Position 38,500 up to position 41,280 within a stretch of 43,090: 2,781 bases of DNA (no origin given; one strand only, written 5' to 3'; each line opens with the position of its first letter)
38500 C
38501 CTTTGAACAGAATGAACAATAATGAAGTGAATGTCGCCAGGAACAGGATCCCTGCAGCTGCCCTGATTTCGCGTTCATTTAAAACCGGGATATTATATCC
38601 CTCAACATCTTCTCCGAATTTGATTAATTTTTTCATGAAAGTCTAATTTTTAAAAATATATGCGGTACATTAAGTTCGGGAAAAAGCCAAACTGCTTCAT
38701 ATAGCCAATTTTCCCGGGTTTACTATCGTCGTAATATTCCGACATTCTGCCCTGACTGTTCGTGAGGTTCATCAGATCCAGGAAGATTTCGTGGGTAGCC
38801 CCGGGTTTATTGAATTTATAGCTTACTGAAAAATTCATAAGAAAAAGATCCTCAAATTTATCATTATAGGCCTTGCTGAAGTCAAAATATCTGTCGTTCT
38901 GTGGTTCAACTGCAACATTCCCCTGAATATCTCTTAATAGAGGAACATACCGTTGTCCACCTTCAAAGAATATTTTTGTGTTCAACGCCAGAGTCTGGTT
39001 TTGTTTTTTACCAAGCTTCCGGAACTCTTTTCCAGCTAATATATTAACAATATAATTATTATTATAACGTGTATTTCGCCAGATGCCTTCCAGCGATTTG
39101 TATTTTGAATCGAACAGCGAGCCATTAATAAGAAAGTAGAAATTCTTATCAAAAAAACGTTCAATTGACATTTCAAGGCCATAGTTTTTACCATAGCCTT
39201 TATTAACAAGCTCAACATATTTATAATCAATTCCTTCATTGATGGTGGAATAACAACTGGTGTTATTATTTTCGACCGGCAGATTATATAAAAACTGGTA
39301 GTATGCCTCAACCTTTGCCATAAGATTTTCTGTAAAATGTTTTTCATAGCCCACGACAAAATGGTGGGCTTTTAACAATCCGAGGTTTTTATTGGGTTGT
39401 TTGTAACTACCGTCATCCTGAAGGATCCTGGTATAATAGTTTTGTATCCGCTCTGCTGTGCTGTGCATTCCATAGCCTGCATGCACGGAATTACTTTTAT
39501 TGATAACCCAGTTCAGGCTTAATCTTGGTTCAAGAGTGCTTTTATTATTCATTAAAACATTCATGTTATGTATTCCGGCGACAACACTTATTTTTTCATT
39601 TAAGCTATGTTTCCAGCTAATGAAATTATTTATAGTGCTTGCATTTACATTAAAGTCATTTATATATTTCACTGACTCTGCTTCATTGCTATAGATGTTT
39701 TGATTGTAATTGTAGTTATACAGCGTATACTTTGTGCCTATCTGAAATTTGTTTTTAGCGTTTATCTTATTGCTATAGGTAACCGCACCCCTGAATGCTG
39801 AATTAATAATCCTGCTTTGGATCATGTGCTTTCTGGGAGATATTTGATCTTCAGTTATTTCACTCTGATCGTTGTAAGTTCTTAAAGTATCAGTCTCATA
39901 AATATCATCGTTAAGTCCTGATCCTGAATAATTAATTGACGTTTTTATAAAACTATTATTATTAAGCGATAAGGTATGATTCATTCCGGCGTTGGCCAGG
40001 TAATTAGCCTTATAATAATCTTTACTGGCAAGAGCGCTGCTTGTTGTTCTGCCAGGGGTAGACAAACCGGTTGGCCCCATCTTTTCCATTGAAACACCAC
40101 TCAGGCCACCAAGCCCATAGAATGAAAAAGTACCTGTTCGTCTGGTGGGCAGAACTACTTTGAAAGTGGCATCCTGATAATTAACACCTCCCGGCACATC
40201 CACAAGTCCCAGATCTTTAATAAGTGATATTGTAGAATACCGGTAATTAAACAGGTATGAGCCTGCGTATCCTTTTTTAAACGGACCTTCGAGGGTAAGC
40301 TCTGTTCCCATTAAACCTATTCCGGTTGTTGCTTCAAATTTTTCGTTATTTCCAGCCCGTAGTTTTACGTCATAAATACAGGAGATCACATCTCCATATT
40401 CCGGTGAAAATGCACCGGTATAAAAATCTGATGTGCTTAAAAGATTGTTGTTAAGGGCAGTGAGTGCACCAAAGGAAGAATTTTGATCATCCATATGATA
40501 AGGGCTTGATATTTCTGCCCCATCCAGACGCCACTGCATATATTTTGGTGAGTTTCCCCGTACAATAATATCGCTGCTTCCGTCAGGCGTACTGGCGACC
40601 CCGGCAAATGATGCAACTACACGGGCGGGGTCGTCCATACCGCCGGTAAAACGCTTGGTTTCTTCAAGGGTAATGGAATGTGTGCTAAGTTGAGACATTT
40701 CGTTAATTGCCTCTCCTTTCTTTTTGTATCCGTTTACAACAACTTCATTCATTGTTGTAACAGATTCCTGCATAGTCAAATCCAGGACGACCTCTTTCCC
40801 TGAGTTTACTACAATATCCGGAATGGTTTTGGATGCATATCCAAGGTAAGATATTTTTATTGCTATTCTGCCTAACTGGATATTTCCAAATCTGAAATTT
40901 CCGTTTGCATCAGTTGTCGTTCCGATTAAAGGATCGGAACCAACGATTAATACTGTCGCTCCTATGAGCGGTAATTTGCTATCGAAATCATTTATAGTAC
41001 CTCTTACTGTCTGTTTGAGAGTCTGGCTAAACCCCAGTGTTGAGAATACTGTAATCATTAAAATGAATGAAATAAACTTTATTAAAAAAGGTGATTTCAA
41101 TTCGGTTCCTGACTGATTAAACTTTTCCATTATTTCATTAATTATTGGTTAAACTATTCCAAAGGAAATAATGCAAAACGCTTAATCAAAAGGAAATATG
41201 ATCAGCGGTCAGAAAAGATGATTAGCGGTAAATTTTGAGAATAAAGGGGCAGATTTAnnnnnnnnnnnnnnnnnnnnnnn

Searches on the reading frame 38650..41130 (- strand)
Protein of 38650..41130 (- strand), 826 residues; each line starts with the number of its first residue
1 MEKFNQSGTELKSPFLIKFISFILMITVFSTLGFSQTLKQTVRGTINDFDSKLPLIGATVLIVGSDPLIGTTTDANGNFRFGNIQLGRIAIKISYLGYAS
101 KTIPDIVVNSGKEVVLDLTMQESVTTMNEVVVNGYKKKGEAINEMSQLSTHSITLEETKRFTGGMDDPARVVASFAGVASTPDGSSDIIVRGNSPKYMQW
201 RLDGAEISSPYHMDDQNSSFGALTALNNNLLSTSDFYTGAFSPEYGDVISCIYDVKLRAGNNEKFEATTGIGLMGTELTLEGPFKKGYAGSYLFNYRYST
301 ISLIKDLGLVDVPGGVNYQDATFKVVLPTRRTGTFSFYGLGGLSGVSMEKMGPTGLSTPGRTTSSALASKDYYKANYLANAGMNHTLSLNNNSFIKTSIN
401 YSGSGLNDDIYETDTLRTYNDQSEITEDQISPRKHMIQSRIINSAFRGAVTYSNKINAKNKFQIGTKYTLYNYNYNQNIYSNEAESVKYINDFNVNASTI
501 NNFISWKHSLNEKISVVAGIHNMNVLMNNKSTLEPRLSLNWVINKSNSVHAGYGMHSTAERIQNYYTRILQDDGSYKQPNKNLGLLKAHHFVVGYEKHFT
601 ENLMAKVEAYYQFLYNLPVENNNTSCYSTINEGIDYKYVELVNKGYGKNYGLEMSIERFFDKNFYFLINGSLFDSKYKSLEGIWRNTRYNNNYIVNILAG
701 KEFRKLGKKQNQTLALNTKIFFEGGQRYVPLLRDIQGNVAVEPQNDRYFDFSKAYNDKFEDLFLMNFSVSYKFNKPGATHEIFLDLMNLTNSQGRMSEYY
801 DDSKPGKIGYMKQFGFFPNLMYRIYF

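Call 5: search_protein_families(library=pfam, proteins=[window:38650-41130:-])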
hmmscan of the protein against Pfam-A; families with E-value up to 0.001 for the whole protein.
window:38650-41130:- (826 aa): 3 families
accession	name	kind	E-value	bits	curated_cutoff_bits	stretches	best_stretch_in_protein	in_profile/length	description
PF13715.12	CarbopepD_reg_2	-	1.7e-15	57.2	32.2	1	42-132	1-88/88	CarboxypepD_reg-like domain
PF13620.12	CarboxypepD_reg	-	2e-15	57.3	32.3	1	41-121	1-82/82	Carboxypeptidase regulatory-like domain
PF07715.20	Plug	-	5.9e-05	24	23.9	1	149-246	8-100/107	TonB-dependent Receptor Plug Domain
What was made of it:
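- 38650..41130 (-): TonB-type outer-membrane receptor (CarboxypepD_reg + Plug); first gene behind module 2. Call 5.
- Checked: 38650-41130 has CarboxypepD_reg + Plug domains (call 5).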

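Call 25: find_homologous_proteins(query=window:38650-41130:-, max_evalue=1e-30)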
Query window:38650-41130:- (826 aa): 6976 proteins with E <= 1e-30 among 8000 candidates; the best 120 are listed.
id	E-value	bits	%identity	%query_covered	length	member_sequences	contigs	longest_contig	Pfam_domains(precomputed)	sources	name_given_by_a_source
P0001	0.0e+0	1861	100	100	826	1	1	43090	PF13715.13,PF13620.13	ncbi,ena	-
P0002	0.0e+0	1539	82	98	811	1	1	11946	PF13715.13,PF13620.13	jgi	jgi:CarboxypepD_reg-like domain/TonB-dependent Receptor Plug Domain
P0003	0.0e+0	1535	83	98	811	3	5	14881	PF13715.13,PF13620.13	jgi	jgi:hypothetical protein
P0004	0.0e+0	1532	82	98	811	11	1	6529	PF13715.13,PF13620.13,PF00593.31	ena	-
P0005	0.0e+0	1532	82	98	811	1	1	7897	PF13715.13,PF13620.13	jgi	jgi:hypothetical protein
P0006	0.0e+0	1531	83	98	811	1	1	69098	PF13715.13,PF13620.13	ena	-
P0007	0.0e+0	1522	83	97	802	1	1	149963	PF13715.13,PF13620.13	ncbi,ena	-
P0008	0.0e+0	1520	82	98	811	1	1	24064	PF13715.13,PF13620.13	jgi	-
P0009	0.0e+0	1518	82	98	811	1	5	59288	PF13715.13,PF13620.13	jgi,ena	jgi:hypothetical protein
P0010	0.0e+0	1515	82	98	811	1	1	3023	PF13715.13,PF13620.13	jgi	-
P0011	0.0e+0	1513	83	96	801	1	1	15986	PF13715.13,PF13620.13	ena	-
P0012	0.0e+0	1511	81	98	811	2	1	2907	PF13715.13,PF13620.13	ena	-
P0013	0.0e+0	1507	81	98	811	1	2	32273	PF13715.13,PF13620.13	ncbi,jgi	jgi:hypothetical protein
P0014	0.0e+0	1505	80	98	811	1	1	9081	PF13715.13,PF13620.13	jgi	jgi:hypothetical protein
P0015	0.0e+0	1505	79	100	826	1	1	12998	PF13715.13,PF13620.13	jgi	jgi:hypothetical protein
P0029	0.0e+0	1482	79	98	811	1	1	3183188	PF13715.13,PF13620.13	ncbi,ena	-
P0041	0.0e+0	1469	79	98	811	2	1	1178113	PF13715.13,PF13620.13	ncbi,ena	-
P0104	0.0e+0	1413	74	98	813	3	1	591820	PF13715.13,PF07715.21,PF13620.13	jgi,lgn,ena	-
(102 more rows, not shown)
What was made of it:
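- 38650..41130 (-): Many orthologues at 75-83% identity (call 25).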

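Call 26: find_encoding_contigs(protein=P0029, flank=5000, max_places=2)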
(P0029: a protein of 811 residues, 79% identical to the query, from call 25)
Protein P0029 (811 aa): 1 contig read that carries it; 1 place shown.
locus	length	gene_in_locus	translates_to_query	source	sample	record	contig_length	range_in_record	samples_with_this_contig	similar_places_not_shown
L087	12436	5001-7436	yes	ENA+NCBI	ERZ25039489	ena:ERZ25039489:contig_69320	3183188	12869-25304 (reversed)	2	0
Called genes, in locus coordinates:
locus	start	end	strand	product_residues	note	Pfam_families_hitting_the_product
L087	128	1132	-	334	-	-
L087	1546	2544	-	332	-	PF01180:DHO_dh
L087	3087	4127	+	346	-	PF06580:His_kinase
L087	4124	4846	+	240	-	PF00072:Response_reg, PF04397:LytTR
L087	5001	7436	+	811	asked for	PF13620:CarboxypepD_reg, PF13715:CarbopepD_reg_2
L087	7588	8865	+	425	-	-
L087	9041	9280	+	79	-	PF08240:ADH_N (weak)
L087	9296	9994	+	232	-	PF00107:ADH_zinc_N, PF13602:ADH_zinc_N_2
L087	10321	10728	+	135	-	-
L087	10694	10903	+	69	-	-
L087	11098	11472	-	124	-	-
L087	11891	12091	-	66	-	-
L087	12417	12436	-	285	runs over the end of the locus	-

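Call 27: find_encoding_contigs(protein=P0007, flank=5000, max_places=2)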
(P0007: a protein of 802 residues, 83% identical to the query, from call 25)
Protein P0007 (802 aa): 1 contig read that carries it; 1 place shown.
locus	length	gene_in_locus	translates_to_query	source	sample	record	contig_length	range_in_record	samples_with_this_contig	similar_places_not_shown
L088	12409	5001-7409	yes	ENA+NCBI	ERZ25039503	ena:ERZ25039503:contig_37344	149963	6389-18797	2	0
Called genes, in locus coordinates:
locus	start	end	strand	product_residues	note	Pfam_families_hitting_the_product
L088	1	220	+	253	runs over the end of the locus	PF00072:Response_reg, PF04397:LytTR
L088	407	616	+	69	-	-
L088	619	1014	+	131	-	-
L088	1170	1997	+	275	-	PF20181:DUF6544, PF21900:DUF6920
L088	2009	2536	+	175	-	PF12724:Flavodoxin_5 (weak)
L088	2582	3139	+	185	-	PF12838:Fer4_7 (faint), PF00037:Fer4 (faint), PF13187:Fer4_9 (weak), PF13484:Fer4_16 (faint)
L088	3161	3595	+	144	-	PF02566:OsmC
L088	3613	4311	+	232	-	PF23023:Anti-Pycsar_Apyc1 (faint), PF00753:Lactamase_B, PF19583:ODP (weak), PF12706:Lactamase_B_2 (weak)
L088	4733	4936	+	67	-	-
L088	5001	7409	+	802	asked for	PF13620:CarboxypepD_reg, PF13715:CarbopepD_reg_2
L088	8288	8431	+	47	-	PF25873:WHD_MalT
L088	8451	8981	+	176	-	PF25873:WHD_MalT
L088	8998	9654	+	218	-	PF07719:TPR_2 (faint), PF13424:TPR_12 (faint)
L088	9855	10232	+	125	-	PF00196:GerE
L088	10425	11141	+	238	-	-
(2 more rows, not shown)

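Call 29: find_encoding_contigs(protein=P0041, flank=5000, max_places=2)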
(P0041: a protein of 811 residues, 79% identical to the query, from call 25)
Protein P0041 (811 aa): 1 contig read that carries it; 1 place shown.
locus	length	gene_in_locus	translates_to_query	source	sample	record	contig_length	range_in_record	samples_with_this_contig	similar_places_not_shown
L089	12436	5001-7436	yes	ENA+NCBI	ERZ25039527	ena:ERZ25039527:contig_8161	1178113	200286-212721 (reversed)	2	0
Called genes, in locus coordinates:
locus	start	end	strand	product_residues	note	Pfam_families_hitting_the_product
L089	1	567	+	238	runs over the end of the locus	-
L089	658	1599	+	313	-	PF08240:ADH_N, PF00107:ADH_zinc_N, PF13602:ADH_zinc_N_2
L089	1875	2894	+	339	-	PF13401:AAA_22 (faint), PF25873:WHD_MalT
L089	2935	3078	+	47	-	-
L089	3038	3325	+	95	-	-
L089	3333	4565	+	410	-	PF13424:TPR_12 (faint), PF13428:TPR_14 (faint), PF17874:TPR_MalT, PF00196:GerE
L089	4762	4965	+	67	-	-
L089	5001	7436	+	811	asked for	PF13620:CarboxypepD_reg, PF13715:CarbopepD_reg_2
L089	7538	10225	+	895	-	PF13401:AAA_22 (faint), PF25873:WHD_MalT, PF13424:TPR_12 (faint), PF17874:TPR_MalT, PF00196:GerE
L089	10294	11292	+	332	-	PF08240:ADH_N, PF00107:ADH_zinc_N, PF13602:ADH_zinc_N_2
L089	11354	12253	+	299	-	PF10503:Esterase_PHB, PF00326:Peptidase_S9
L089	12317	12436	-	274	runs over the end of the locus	PF00072:Response_reg, PF12833:HTH_18, PF00165:HTH_AraC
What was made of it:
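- An AraC-type response regulator gene lies at the edge of L089 (call 29).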

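Call 30: find_encoding_contigs(protein=P0104, flank=5000, max_places=3)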
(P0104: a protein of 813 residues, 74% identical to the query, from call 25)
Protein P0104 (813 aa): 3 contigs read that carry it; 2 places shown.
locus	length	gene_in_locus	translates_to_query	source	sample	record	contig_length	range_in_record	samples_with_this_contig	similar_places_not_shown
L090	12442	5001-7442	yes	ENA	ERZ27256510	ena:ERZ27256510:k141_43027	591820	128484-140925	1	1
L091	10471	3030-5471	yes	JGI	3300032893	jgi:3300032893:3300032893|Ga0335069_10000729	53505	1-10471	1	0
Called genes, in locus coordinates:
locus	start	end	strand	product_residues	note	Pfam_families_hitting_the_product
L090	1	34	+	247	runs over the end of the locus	PF00072:Response_reg, PF04397:LytTR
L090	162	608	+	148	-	PF16383:DUF4992 (weak), PF08308:PEGA (weak)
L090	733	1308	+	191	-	-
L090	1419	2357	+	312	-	PF08240:ADH_N, PF00107:ADH_zinc_N, PF13602:ADH_zinc_N_2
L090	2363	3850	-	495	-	PF00144:Beta-lactamase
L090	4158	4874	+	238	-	-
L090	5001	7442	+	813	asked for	PF13620:CarboxypepD_reg, PF13715:CarbopepD_reg_2, PF07715:Plug (weak)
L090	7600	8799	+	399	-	PF05345:He_PIG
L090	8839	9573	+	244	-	PF00756:Esterase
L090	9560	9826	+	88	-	-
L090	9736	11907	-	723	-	PF20256:MoCoBD_2, PF01315:Ald_Xan_dh_C (weak), PF02738:MoCoBD_1, PF20256:MoCoBD_2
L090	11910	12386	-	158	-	PF00111:Fer2, PF13085:Fer2_3 (weak), PF01799:Fer2_2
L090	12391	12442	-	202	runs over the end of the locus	PF12804:NTP_transf_3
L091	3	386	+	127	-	?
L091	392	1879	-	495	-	PF00144:Beta-lactamase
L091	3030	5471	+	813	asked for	PF13620:CarboxypepD_reg, PF13715:CarbopepD_reg_2, PF07715:Plug (weak)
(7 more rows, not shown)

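Call 31: find_encoding_contigs(protein=P0003, flank=5000, max_places=5)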
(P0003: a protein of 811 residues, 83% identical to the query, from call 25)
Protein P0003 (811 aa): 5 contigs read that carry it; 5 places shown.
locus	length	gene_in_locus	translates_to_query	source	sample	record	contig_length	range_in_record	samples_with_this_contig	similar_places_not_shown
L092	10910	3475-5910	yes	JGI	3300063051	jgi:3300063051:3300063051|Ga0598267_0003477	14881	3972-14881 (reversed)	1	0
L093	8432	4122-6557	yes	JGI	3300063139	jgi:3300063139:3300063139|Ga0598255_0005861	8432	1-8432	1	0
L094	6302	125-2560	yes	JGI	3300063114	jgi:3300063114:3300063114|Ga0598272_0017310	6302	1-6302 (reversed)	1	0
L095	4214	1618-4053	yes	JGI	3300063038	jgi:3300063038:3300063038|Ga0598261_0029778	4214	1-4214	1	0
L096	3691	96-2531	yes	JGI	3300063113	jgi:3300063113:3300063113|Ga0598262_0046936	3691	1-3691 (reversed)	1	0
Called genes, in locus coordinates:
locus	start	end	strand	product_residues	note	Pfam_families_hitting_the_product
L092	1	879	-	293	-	?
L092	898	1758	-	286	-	PF01551:Peptidase_M23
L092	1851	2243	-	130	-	PF01880:Desulfoferrodox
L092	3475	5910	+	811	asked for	PF13620:CarboxypepD_reg, PF13715:CarbopepD_reg_2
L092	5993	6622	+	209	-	-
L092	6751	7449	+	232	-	-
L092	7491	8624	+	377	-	PF00561:Abhydrolase_1, PF12146:Hydrolase_4 (weak)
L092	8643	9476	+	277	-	PF02517:Rce1-like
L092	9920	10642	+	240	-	PF00072:Response_reg, PF04397:LytTR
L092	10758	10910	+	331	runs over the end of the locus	PF12704:MacB_PCD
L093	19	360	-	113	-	PF02163:Peptidase_M50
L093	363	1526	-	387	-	PF02670:DXP_reductoisom, PF08436:DXP_redisom_C, PF13288:DXPR_C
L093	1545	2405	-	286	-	PF01551:Peptidase_M23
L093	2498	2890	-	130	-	PF01880:Desulfoferrodox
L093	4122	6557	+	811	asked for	PF13620:CarboxypepD_reg, PF13715:CarbopepD_reg_2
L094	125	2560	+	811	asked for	PF13620:CarboxypepD_reg, PF13715:CarbopepD_reg_2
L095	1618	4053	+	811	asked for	PF13620:CarboxypepD_reg, PF13715:CarbopepD_reg_2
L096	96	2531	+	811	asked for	PF13620:CarboxypepD_reg, PF13715:CarbopepD_reg_2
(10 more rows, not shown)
